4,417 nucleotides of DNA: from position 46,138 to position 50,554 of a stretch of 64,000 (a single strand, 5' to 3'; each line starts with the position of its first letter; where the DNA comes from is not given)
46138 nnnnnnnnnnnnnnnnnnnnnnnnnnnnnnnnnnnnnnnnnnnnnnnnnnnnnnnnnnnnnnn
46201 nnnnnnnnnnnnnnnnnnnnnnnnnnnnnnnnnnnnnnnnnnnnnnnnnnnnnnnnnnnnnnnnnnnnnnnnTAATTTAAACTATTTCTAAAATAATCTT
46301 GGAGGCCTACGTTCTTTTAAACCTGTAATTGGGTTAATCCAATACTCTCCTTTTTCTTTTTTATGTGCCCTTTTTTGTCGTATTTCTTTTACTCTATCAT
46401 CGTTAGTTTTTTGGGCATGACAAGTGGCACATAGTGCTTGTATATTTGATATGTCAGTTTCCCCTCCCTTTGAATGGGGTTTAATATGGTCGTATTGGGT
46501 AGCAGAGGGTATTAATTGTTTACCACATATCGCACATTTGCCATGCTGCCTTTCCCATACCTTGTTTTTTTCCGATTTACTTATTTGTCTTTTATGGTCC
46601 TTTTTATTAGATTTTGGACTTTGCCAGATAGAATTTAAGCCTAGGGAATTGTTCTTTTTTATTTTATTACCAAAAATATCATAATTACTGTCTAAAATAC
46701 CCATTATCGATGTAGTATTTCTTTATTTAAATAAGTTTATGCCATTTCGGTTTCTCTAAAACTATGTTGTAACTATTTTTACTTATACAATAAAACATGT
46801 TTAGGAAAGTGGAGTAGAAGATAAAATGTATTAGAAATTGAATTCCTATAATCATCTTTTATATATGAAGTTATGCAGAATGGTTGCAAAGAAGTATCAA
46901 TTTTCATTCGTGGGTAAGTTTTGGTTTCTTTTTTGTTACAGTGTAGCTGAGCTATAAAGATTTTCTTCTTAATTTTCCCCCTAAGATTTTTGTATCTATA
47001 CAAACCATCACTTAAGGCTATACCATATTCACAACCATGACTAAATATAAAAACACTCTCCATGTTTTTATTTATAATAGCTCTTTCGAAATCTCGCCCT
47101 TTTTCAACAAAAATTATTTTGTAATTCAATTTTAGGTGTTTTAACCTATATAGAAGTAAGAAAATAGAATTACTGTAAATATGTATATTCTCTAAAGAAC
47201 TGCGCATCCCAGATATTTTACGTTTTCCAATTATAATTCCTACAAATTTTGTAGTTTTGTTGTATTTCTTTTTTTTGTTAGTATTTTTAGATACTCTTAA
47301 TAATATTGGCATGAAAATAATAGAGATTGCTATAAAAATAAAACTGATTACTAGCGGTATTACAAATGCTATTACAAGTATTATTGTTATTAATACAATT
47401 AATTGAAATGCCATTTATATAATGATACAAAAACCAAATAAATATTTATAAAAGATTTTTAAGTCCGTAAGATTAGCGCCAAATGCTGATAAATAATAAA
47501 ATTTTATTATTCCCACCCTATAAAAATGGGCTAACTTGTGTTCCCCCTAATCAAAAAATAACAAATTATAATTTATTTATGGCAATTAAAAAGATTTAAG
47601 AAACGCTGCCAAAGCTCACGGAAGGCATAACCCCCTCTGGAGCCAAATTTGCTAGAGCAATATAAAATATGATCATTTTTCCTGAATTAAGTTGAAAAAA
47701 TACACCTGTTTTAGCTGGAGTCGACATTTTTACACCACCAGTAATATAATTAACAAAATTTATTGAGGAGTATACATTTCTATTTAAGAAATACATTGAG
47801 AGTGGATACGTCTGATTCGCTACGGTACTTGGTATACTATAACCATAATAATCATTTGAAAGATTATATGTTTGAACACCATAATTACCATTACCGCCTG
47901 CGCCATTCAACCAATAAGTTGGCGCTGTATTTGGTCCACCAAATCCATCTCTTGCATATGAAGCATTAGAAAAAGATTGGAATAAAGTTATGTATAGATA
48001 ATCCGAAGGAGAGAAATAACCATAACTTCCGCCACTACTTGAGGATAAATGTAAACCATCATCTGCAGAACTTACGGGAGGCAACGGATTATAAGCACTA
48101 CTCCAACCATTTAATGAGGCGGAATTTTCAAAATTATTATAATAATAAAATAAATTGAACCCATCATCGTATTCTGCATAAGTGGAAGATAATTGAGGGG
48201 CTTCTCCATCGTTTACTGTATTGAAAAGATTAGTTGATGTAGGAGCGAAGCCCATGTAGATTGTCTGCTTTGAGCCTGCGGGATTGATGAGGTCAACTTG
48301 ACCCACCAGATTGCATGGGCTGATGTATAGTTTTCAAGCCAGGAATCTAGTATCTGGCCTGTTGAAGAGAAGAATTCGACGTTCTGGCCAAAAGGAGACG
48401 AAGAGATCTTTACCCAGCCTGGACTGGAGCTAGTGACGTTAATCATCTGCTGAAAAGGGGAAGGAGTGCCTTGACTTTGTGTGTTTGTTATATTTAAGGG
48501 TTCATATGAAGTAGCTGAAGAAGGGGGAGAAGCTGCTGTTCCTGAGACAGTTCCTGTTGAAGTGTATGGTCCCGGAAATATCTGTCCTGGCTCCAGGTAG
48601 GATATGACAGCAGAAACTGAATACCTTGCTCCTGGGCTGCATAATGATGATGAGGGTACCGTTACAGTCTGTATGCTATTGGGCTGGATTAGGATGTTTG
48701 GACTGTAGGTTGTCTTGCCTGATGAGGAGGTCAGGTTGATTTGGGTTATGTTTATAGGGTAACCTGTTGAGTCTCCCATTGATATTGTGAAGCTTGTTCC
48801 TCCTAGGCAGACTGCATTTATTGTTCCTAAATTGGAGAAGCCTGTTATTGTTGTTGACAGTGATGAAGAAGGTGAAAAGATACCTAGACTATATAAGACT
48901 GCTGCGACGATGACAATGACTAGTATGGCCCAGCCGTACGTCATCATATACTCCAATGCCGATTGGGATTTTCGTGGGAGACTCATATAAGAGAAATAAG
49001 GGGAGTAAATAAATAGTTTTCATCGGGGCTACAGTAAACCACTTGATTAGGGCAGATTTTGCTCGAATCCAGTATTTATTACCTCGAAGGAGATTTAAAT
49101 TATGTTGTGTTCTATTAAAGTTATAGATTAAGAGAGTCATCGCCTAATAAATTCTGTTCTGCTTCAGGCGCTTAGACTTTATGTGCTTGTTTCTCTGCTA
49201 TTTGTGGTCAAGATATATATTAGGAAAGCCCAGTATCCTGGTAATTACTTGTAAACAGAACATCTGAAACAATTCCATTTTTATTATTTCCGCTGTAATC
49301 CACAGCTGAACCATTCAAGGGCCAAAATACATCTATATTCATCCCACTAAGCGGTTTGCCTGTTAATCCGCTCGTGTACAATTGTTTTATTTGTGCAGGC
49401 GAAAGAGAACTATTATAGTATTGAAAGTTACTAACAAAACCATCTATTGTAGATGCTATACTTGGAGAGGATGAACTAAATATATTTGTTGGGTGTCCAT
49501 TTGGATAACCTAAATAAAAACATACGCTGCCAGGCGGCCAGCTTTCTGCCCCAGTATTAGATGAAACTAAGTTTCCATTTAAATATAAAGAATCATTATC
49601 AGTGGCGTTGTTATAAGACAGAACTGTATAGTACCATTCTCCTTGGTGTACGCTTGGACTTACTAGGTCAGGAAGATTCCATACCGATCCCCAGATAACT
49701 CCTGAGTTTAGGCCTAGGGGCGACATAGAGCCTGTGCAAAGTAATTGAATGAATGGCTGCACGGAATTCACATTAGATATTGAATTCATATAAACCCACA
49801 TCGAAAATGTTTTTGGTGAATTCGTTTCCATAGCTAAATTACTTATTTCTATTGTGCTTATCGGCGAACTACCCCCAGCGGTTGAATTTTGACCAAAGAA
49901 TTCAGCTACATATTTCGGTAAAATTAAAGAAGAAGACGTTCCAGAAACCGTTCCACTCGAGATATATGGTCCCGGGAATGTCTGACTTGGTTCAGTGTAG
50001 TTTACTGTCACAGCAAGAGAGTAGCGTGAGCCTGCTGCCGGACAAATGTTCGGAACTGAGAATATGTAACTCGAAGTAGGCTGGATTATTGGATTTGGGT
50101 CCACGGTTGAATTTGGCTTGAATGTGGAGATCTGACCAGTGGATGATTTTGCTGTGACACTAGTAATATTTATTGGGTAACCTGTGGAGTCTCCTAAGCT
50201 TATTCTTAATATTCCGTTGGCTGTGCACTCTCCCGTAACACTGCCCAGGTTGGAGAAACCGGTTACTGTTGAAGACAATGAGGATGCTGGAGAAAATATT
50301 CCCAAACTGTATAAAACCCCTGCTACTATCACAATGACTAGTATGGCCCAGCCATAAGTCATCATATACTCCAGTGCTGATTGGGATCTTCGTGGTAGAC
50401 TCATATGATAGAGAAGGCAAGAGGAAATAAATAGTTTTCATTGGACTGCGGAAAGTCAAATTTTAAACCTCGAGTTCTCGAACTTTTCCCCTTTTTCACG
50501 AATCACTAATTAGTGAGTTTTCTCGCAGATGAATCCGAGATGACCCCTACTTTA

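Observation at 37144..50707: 13.5-kb casposon (Cas1 + PolB self-synthesizing transposon) integrated at the 3' end of a tRNA gene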

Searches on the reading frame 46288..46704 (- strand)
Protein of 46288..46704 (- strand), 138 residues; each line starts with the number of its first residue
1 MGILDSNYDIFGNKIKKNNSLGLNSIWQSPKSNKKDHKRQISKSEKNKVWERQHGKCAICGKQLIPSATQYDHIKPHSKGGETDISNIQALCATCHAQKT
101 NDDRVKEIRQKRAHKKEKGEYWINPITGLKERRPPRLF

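Call 7: search_protein_families(library=pfam, proteins=[window:46288-46704:-], max_evalue=0.01)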
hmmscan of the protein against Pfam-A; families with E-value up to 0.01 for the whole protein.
window:46288-46704:- (138 aa): 5 families
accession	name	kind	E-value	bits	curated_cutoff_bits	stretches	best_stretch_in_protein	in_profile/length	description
PF01844.29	HNH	-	4.7e-14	52.7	21.4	1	57-101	1-46/47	HNH endonuclease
PF14279.12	HNH_5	-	5.5e-12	45.9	27.5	1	57-102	1-46/56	HNH endonuclease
PF22113.1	Mtrc-MtrF_II-IV_dom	-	0.00073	19.5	30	1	37-114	64-144/176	Outer membrane cytochrome MtrC/MtrF-like, domains II/IV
PF02945.21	Endonuclease_7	-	0.0031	17.8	23.6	1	36-98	5-62/82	Recombination endonuclease VII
PF00412.28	LIM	-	0.0071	17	22.9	0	38-67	10-39/58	LIM domain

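Call 58: search_protein_families(library=phrogs, proteins=[window:46288-46704:-], max_evalue=0.01)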
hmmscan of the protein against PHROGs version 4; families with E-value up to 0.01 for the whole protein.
window:46288-46704:- (138 aa): 44 families (the best 25 are shown)
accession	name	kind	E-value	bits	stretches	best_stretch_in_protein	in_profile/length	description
phrog_589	-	DNA, RNA and nucleotide metabolism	3.6e-20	73.5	1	29-119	66-158/179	HNH endonuclease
phrog_333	-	DNA, RNA and nucleotide metabolism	2.2e-17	64.5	1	33-118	13-97/138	HNH endonuclease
phrog_144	-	DNA, RNA and nucleotide metabolism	2e-16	61.1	1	33-117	60-148/175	HNH endonuclease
phrog_7785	-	DNA, RNA and nucleotide metabolism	7e-16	59.5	1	30-113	46-125/147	HNH endonuclease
phrog_6050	-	DNA, RNA and nucleotide metabolism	1.3e-15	58.1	1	32-107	289-365/402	HNH endonuclease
phrog_338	-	DNA, RNA and nucleotide metabolism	6.8e-15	56.3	1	37-111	185-273/340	HNH endonuclease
phrog_2118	-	DNA, RNA and nucleotide metabolism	1.2e-14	55.5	1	29-117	151-238/301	HNH endonuclease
phrog_2214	-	DNA, RNA and nucleotide metabolism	9.6e-13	49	1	36-117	175-254/429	HNH endonuclease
phrog_5956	-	DNA, RNA and nucleotide metabolism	1.4e-12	48.5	1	34-113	39-121/138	HNH endonuclease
phrog_8660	-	DNA, RNA and nucleotide metabolism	8.8e-12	46.5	1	34-116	104-193/196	HNH endonuclease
phrog_119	-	DNA, RNA and nucleotide metabolism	1.8e-11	44.5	1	14-119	162-275/443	HNH endonuclease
phrog_7370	-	DNA, RNA and nucleotide metabolism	2.2e-11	44.8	1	33-124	20-108/115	HNH endonuclease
phrog_1271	-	DNA, RNA and nucleotide metabolism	2.5e-11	44.6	1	39-116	258-331/361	HNH endonuclease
phrog_740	-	DNA, RNA and nucleotide metabolism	2.6e-11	44.1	1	28-100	12-85/332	HNH endonuclease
phrog_5718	-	DNA, RNA and nucleotide metabolism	9e-11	42.4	1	30-113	104-187/394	HNH endonuclease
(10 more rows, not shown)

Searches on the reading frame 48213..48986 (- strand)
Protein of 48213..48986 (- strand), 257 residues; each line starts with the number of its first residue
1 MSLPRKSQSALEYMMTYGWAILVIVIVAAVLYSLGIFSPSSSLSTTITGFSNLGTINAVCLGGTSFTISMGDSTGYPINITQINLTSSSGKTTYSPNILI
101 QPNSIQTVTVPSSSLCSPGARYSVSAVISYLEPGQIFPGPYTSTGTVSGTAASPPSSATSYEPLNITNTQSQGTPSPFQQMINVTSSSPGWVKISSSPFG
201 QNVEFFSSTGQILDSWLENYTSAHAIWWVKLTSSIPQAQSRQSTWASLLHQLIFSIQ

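Call 8: search_protein_families(library=pfam, proteins=[window:48213-48986:-], max_evalue=0.01)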
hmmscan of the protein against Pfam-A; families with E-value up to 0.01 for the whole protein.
window:48213-48986:- (257 aa): 1 family
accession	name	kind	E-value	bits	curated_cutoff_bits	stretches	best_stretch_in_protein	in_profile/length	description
PF10102.14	DUF2341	-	0.00044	21.1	23.4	1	200-240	2-42/84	Domain of unknown function (DUF2341)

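Call 57: search_protein_families(library=ncbifam, proteins=[window:48213-48986:-], max_evalue=0.05)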
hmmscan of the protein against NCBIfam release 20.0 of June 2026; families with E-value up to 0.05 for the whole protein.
window:48213-48986:- (257 aa): 1 family
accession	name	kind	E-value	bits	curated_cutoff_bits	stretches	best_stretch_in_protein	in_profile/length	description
NF046073.1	UpsA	equivalog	0.03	14.4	130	1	22-137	12-128/136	pilin subunit UpsA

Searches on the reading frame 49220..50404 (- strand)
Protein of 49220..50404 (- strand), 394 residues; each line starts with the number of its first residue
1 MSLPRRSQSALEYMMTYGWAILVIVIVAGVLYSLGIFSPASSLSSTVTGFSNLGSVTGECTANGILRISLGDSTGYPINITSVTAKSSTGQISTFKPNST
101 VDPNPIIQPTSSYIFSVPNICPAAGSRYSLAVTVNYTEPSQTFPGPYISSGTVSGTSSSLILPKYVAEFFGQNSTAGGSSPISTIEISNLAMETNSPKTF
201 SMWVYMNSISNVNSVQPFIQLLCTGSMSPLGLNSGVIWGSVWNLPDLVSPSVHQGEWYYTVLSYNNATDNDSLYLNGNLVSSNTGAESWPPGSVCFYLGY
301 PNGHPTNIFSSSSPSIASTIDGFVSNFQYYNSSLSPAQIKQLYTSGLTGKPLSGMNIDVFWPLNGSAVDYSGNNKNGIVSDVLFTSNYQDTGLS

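Call 8: search_protein_families(library=pfam, proteins=[window:49220-50404:-], max_evalue=0.01)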
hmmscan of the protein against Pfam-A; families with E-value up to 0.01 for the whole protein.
window:49220-50404:- (394 aa): 1 family
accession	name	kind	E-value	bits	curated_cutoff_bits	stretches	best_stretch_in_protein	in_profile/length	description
PF13385.13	Laminin_G_3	-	8e-10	39.5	27.6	1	185-340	7-151/151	Concanavalin A-like lectin/glucanases superfamily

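Call 57: search_protein_families(library=ncbifam, proteins=[window:49220-50404:-], max_evalue=0.05)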
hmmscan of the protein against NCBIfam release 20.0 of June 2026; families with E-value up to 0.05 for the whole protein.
window:49220-50404:- (394 aa): 0 families
